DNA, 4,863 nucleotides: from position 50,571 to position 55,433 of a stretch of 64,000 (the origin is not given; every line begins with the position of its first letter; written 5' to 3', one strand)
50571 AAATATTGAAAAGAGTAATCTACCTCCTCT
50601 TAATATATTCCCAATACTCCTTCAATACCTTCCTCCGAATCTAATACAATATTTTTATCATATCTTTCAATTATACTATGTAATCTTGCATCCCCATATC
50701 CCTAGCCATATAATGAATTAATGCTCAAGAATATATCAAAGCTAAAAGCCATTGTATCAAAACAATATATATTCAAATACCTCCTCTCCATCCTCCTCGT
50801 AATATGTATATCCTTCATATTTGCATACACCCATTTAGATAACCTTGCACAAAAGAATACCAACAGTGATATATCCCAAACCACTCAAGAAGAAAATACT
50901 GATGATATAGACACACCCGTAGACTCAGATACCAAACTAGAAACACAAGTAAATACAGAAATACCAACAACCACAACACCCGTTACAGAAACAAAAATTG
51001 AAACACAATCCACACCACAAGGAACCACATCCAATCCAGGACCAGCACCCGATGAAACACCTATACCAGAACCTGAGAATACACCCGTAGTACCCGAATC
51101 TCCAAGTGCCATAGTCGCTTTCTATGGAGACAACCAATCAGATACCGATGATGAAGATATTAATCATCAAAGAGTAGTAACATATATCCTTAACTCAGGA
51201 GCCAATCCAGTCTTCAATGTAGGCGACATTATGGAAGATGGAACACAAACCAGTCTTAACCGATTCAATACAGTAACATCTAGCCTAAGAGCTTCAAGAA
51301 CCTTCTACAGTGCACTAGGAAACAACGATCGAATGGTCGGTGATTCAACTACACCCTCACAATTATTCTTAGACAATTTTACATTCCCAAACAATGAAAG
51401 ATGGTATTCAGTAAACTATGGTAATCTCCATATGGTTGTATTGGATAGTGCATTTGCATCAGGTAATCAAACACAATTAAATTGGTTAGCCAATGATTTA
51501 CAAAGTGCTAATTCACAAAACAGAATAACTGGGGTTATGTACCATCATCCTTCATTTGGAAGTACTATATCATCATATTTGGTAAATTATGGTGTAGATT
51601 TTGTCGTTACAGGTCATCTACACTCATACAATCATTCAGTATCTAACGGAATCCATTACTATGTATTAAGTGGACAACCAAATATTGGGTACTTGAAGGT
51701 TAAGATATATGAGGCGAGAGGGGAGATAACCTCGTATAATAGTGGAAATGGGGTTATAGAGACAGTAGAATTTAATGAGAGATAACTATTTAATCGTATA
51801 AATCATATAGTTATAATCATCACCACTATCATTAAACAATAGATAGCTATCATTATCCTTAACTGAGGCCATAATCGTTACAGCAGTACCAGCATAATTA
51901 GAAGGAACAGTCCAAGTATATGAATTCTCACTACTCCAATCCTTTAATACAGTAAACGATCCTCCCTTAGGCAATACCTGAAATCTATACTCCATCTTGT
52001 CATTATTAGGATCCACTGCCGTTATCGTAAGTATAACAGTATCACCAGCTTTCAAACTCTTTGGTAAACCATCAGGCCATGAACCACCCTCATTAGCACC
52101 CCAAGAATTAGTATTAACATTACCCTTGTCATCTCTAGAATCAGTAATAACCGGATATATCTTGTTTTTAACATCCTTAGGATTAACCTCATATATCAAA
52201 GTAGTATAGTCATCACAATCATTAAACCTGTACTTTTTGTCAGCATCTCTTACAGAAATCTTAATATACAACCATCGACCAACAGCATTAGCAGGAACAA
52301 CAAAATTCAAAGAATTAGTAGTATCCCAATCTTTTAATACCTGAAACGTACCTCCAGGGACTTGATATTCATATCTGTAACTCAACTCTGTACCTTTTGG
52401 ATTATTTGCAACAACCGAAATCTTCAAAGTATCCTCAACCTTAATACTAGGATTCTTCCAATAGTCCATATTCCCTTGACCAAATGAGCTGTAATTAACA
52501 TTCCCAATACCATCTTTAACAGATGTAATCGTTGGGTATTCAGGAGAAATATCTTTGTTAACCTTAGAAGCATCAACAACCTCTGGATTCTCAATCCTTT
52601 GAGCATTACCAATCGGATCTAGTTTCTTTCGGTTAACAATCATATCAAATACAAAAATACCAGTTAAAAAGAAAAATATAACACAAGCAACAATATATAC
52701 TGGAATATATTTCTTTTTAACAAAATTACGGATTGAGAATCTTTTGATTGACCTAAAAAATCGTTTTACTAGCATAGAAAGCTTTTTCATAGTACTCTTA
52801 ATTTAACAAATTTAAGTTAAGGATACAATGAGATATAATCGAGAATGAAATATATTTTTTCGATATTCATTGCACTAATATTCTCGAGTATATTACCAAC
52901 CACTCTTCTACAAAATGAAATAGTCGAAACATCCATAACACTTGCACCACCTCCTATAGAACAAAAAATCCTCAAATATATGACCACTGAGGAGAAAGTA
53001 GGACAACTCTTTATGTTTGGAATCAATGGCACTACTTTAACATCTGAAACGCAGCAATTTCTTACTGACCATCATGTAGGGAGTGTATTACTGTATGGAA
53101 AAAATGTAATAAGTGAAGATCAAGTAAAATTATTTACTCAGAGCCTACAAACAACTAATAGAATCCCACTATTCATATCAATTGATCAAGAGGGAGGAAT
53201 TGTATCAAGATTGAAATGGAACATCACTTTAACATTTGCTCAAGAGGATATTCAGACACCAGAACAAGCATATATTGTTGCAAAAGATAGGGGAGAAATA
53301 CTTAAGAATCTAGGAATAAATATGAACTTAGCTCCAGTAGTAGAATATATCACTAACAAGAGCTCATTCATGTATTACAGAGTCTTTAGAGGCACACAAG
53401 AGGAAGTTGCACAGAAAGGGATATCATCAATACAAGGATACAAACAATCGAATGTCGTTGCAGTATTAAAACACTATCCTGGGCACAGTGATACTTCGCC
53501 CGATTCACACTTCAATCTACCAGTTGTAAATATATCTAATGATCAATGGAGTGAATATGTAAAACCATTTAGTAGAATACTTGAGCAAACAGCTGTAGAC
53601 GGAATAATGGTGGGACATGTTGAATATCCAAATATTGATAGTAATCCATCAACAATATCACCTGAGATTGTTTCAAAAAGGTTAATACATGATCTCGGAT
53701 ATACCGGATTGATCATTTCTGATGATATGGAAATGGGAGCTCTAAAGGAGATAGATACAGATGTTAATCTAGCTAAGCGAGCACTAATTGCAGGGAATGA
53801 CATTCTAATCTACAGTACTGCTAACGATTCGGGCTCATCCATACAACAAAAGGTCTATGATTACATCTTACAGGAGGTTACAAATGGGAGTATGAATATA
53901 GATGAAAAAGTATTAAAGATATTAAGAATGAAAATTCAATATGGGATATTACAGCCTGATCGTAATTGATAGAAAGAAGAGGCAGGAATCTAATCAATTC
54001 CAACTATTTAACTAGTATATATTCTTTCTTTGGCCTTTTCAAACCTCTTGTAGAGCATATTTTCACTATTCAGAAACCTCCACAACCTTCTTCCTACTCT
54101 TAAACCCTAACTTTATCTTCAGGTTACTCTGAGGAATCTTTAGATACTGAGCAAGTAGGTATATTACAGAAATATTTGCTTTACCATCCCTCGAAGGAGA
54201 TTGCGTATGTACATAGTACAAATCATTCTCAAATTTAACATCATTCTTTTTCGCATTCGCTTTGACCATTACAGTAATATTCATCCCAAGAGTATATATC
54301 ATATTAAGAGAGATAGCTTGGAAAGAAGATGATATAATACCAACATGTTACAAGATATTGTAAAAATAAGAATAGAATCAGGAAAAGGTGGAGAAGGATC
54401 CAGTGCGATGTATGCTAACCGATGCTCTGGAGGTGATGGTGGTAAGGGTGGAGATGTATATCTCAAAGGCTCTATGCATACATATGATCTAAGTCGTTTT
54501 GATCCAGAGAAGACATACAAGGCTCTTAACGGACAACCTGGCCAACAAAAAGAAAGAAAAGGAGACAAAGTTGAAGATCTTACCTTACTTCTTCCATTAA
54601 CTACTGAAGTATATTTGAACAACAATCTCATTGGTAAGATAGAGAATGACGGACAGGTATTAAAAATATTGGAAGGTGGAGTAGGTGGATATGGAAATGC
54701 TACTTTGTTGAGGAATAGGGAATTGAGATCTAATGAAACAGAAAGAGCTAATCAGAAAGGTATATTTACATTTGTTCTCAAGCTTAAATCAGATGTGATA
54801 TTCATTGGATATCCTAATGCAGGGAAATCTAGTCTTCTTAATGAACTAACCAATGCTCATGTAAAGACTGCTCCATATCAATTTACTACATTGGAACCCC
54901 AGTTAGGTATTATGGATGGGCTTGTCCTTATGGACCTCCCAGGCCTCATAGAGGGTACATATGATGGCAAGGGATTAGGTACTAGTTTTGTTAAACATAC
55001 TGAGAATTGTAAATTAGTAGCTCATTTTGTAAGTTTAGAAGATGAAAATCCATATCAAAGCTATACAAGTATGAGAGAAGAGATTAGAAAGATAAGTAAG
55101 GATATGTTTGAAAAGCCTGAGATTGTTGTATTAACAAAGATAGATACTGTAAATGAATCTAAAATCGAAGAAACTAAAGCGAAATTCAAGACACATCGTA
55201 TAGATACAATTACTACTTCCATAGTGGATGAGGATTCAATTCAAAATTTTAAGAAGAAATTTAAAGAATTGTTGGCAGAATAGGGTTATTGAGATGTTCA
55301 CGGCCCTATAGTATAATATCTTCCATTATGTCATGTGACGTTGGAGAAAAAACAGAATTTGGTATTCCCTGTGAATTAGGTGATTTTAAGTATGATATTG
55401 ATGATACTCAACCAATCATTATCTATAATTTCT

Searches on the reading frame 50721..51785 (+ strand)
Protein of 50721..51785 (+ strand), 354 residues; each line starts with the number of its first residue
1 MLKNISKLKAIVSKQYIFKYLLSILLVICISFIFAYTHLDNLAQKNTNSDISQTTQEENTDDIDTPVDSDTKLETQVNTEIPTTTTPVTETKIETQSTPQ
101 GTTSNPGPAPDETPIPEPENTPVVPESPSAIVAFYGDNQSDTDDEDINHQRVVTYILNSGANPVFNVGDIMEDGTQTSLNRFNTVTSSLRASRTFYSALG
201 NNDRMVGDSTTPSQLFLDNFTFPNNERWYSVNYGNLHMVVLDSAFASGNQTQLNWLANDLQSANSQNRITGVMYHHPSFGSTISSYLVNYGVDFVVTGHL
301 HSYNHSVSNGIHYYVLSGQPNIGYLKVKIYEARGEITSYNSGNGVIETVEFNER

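Call 62: search_protein_families(library=pfam, proteins=[window:50721-51785:+], max_evalue=0.001)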
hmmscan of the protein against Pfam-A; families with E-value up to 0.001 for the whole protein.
window:50721-51785:+ (354 aa): 1 family
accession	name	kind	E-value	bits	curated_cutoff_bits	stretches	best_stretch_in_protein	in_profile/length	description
PF00149.33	Metallophos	-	5.2e-07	30.7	21.5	1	150-303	19-191/191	Calcineurin-like phosphoesterase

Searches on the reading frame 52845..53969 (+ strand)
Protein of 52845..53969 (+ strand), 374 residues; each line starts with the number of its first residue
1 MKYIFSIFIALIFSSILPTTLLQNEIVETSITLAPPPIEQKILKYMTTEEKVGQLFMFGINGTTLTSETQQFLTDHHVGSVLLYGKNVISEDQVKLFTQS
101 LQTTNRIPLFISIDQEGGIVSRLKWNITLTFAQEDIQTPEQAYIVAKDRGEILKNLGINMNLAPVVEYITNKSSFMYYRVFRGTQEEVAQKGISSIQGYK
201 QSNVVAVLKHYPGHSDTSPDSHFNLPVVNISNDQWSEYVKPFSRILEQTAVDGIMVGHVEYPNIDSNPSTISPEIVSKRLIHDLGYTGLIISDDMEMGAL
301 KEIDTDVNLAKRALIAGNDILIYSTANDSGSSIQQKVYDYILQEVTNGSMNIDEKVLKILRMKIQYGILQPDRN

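Call 62: search_protein_families(library=pfam, proteins=[window:52845-53969:+], max_evalue=0.001)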
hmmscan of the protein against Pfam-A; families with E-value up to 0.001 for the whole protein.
window:52845-53969:+ (374 aa): 1 family
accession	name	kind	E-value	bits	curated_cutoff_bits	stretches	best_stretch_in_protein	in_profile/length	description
PF00933.27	Glyco_hydro_3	-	1.9e-55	189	27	1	47-361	1-315/316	Glycosyl hydrolase family 3 N terminal domain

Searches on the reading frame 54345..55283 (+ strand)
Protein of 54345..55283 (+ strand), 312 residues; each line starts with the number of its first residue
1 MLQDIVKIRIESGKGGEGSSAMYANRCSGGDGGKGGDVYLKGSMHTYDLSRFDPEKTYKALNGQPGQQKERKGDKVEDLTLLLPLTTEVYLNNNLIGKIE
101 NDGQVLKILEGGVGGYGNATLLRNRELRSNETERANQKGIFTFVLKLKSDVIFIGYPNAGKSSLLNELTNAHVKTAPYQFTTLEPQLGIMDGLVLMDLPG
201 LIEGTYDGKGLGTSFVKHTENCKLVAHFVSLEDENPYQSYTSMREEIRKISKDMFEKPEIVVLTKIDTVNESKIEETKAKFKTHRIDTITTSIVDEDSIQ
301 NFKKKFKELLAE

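Call 62: search_protein_families(library=pfam, proteins=[window:54345-55283:+], max_evalue=0.001)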
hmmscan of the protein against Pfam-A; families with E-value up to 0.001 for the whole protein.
window:54345-55283:+ (312 aa): 6 families
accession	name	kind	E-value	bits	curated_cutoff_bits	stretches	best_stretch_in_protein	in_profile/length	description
PF01018.28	GTP1_OBG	-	1e-26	93.9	27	1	4-148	2-154/155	GTP1/OBG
PF01926.29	MMR_HSR1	-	1.4e-24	86.9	21.9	1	151-265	2-113/113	50S ribosome-binding GTPase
PF02421.24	FeoB_N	-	1e-08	35.3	27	1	151-201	3-57/156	Ferrous iron transport protein B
PF03193.22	RsgA_GTPase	-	1.1e-06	29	30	0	260-308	57-106/174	RsgA GTPase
PF00350.29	Dynamin_N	-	0.00014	22.4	27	0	151-173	1-23/168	Dynamin family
PF10662.15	PduV-EutP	-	0.00026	21.3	21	0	150-305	3-140/143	Ethanolamine utilisation - propanediol utilisation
